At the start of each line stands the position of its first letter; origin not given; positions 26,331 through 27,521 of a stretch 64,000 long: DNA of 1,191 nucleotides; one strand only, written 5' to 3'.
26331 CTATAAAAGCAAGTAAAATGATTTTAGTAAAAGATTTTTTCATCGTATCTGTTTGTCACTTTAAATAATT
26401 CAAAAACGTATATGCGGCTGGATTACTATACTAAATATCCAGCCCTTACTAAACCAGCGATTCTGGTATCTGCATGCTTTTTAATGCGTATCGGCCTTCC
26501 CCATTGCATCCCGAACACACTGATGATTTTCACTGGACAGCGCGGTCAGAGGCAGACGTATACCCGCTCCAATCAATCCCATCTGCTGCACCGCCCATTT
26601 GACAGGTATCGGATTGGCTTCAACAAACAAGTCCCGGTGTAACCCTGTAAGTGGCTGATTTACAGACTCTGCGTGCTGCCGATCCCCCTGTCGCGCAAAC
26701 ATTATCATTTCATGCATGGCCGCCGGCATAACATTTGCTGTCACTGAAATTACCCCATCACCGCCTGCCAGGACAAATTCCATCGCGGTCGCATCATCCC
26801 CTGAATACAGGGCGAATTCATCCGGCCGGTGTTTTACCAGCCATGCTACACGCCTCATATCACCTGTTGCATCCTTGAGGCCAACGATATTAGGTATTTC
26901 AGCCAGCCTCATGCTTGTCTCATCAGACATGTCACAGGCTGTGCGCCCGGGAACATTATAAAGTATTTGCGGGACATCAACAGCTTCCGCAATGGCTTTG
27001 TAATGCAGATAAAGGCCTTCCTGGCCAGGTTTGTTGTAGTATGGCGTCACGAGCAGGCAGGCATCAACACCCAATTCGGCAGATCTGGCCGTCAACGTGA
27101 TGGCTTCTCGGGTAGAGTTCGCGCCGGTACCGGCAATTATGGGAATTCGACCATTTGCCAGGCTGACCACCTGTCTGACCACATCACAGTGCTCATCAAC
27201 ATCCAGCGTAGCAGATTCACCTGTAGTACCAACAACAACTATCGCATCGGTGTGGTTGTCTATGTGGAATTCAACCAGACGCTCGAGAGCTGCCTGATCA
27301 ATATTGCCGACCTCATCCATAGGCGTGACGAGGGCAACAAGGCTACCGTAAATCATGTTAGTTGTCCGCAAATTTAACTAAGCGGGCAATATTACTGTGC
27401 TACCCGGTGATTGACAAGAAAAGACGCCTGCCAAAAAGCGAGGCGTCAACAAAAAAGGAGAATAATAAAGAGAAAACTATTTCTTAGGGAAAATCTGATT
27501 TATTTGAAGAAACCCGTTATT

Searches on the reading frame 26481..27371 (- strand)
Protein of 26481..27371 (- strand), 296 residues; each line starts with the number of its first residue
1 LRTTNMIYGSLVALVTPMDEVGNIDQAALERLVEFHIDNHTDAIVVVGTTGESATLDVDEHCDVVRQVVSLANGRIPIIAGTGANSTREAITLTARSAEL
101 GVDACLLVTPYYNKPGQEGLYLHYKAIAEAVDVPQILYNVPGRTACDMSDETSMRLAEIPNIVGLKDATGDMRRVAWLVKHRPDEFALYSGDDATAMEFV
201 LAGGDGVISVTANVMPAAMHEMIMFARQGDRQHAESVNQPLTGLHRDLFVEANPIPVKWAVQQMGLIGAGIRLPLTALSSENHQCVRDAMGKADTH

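Call 62: search_protein_families(library=pfam, proteins=[window:26481-27371:-], max_evalue=0.00001)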
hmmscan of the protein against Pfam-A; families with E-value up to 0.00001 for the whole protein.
window:26481-27371:- (296 aa): 1 family
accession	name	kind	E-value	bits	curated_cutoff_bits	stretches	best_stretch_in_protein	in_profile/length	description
PF00701.28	DHDPS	-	1e-104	349.8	22.1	1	8-290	3-286/289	Dihydrodipicolinate synthetase family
